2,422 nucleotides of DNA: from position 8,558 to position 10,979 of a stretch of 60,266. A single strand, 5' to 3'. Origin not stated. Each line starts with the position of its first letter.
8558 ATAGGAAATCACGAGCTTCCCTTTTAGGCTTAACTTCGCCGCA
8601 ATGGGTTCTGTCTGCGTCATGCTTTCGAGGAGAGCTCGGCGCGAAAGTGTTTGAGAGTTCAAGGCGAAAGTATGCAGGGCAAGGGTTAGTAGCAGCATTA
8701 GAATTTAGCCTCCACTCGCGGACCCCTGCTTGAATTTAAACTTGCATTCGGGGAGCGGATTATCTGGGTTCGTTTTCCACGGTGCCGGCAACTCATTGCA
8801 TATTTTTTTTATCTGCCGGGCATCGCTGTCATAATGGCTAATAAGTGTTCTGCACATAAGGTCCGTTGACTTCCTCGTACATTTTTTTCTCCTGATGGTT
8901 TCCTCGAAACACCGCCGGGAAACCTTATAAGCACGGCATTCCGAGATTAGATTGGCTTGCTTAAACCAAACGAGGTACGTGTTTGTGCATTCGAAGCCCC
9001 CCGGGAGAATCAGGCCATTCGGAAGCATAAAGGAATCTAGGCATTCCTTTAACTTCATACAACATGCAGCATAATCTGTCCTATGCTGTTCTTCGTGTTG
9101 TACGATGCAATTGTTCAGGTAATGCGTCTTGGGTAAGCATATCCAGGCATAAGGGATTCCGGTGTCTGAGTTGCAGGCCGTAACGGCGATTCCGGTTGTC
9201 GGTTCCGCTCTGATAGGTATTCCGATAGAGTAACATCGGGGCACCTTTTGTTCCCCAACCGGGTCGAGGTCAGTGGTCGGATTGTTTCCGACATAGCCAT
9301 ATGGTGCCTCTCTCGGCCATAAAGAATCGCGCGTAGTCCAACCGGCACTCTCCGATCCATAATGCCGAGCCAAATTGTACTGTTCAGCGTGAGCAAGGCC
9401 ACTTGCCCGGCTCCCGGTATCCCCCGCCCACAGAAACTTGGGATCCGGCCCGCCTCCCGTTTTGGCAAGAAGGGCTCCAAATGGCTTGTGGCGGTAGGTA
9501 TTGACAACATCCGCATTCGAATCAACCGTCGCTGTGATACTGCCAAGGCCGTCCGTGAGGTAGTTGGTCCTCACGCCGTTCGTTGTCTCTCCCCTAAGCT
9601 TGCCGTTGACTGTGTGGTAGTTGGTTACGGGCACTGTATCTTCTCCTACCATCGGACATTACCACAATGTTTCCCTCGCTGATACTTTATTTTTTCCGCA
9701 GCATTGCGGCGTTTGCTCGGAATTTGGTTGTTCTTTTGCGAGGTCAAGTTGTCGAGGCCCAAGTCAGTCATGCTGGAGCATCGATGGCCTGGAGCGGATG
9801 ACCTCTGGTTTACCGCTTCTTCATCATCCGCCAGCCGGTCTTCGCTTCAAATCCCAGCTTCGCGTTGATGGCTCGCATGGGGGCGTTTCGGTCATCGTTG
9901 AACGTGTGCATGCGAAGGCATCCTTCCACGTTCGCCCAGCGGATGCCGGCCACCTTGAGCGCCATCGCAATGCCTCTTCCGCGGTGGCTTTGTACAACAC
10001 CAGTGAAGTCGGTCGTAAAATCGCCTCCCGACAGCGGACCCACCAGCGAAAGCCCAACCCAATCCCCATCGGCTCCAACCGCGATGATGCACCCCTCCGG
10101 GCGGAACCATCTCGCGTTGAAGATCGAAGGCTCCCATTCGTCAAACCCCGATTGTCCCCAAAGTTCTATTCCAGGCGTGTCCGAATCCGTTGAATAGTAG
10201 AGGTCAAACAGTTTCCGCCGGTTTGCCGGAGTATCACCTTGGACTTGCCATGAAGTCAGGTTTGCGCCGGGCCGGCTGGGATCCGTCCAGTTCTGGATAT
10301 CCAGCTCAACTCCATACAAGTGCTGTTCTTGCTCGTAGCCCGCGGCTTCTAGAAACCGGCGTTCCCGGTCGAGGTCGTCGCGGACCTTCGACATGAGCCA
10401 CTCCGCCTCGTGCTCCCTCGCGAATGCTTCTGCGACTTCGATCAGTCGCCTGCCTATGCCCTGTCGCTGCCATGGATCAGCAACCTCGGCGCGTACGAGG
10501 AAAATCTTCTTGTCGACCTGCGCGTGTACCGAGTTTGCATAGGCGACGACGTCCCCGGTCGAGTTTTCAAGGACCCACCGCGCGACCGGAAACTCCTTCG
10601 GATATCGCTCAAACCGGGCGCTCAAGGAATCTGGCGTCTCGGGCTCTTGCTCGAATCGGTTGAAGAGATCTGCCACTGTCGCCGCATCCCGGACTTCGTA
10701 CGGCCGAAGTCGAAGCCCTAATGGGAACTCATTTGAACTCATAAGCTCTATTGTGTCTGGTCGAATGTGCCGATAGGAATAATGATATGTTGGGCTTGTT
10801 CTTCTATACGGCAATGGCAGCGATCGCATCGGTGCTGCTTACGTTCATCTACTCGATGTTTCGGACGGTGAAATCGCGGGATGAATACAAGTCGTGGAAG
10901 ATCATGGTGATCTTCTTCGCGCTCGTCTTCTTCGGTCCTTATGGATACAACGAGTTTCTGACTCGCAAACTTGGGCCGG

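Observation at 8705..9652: Core-only (orphan) Rhs protein ending in an unrecognised Cys-rich HExxH domain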

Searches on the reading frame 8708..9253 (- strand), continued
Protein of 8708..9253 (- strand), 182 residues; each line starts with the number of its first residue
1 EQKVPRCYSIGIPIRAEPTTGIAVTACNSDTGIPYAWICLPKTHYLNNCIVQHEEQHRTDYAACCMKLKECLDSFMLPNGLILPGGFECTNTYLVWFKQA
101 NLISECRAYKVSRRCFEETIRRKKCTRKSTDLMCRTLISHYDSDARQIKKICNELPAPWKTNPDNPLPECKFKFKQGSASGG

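Call 65: search_protein_families(library=ncbifam, proteins=[P0040, P0020, P0009, P0003], max_evalue=0.01)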
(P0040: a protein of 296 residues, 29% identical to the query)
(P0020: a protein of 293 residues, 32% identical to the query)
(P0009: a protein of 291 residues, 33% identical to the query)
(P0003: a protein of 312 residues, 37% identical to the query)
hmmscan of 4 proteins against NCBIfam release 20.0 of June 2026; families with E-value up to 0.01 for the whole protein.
P0040 (296 aa): 1 family
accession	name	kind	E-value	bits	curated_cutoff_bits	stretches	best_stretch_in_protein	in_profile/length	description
TIGR03696.1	Rhs_assc_core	domain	1.8e-10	41.2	32.5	1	49-128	1-76/76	RHS repeat-associated core domain-containing protein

P0020 (293 aa): 1 family
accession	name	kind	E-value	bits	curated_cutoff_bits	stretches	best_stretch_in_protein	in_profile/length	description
TIGR03696.1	Rhs_assc_core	domain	3.6e-07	30.6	32.5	1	50-127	2-75/76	RHS repeat-associated core domain-containing protein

P0009 (291 aa): 1 family
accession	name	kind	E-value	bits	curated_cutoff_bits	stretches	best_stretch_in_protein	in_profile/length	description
TIGR03696.1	Rhs_assc_core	domain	1.6e-10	41.3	32.5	1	50-129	1-76/76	RHS repeat-associated core domain-containing protein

P0003 (312 aa): 1 family
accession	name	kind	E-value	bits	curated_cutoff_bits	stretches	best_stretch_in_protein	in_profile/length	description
TIGR03696.1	Rhs_assc_core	domain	3.9e-06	27.3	32.5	1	50-150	1-76/76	RHS repeat-associated core domain-containing protein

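Call 72: find_encoding_contigs(protein=P0001, flank=3000, max_places=3)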
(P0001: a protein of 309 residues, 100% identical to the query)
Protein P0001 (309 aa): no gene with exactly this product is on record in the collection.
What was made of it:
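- Tried and rejected: Not on record (call 72).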

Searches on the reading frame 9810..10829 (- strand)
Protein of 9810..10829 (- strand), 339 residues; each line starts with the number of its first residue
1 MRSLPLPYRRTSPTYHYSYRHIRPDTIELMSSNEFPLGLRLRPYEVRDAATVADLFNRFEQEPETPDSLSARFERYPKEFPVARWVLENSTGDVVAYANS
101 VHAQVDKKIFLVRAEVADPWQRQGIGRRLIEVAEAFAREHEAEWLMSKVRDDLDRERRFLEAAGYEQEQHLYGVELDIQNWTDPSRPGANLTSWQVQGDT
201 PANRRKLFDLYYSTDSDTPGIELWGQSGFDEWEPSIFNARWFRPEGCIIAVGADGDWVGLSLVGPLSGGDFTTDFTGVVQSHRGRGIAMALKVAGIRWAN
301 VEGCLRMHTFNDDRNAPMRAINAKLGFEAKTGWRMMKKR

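Call 4: search_protein_families(library=pfam, proteins=[window:9810-10829:-], max_evalue=1)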
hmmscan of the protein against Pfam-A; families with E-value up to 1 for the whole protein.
window:9810-10829:- (339 aa): 6 families
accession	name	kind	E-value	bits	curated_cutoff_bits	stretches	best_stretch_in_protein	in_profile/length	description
PF00583.31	Acetyltransf_1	-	2.9e-17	63.5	20.7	2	52-165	4-116/116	Acetyltransferase (GNAT) family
PF13508.13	Acetyltransf_7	-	2.5e-09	37.8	27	2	85-166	6-83/84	Acetyltransferase (GNAT) domain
PF13302.13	Acetyltransf_3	-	4.1e-07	31.2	25.4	2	39-165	2-137/138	Acetyltransferase (GNAT) domain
PF14542.12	Acetyltransf_CG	-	2.1e-05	25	30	1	104-141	20-57/80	GCN5-related N-acetyl-transferase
PF13673.13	Acetyltransf_10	-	0.00087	19.7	23.6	1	108-151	51-94/128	Acetyltransferase (GNAT) domain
PF12568.14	PanZ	-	0.056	13.4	22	1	120-172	73-127/128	Acetyltransferase (GNAT) domain, PanZ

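Call 5: search_protein_families(library=ncbifam, proteins=[window:9810-10829:-], max_evalue=1)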
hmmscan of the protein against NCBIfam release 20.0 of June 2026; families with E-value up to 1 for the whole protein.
window:9810-10829:- (339 aa): 21 families
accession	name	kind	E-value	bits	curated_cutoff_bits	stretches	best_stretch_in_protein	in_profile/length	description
NF000487.1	stat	exception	2.5e-07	30.4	420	2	89-149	85-145/189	streptothricin N-acetyltransferase STAT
NF002959.0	PRK03624.1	equivalog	4.4e-07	29.7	124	2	116-171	80-135/147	GNAT family acetyltransferase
TIGR01575.1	rimI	equivalog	3.7e-06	27.1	86.4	1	59-169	13-116/132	ribosomal protein S18-alanine N-acetyltransferase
NF058543.1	ActPatMycb56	equivalog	7.4e-06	25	460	1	85-166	193-275/317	acetyltransferase Pat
NF041716.1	HxA_phane_GNAT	equivalog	6.6e-05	22.9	250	1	81-166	50-141/152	cyclophane-containing RiPP N-acetyltransferase HaaN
TIGR03448.1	mycothiol_MshD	equivalog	8.7e-05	22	163.1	1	239-329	193-287/294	mycothiol synthase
NF033130.1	AAC_6p_A48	exception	0.00034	20.5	300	1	278-328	84-134/147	AacA48 family aminoglycoside 6'-N-acetyltransferase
NF040503.1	resist_ArsN1a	equivalog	0.00061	19.6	170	1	53-167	21-135/159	arsinothricin resistance N-acetyltransferase ArsN1 family A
NF000158.2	AAC_6p_Il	exception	0.0011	18.9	270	1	238-312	43-124/152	aminoglycoside N-acetyltransferase AAC(6')-Il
NF043067.1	AAC_6p_group_E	equivalog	0.0012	18.7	140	1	278-329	78-129/140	aminoglycoside 6'-N-acetyltransferase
NF049894.1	CG3035_N_ac_Glu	equivalog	0.0021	17.3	280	1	278-334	240-296/300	N-acetylglutamate synthase, CG3035 family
NF033083.0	AAC_3_I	equivalog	0.0035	17.5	200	1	90-142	59-111/145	AAC(3)-I family aminoglycoside N-acetyltransferase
NF008212.0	PRK10975.1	equivalog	0.0063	16.3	219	1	116-145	171-200/232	dTDP-4-amino-4,6-dideoxy-D-galactose acyltransferase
NF000140.3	AAC_6p_Salmo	exception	0.0075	16.6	270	1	278-331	83-136/145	cryptic aminoglycoside N-acetyltransferase AAC(6')-Iy/Iaa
NF000497.1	AAC_6p_Iak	exception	0.025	14.6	325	1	110-168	81-139/153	aminoglycoside N-acetyltransferase AAC(6')-Iak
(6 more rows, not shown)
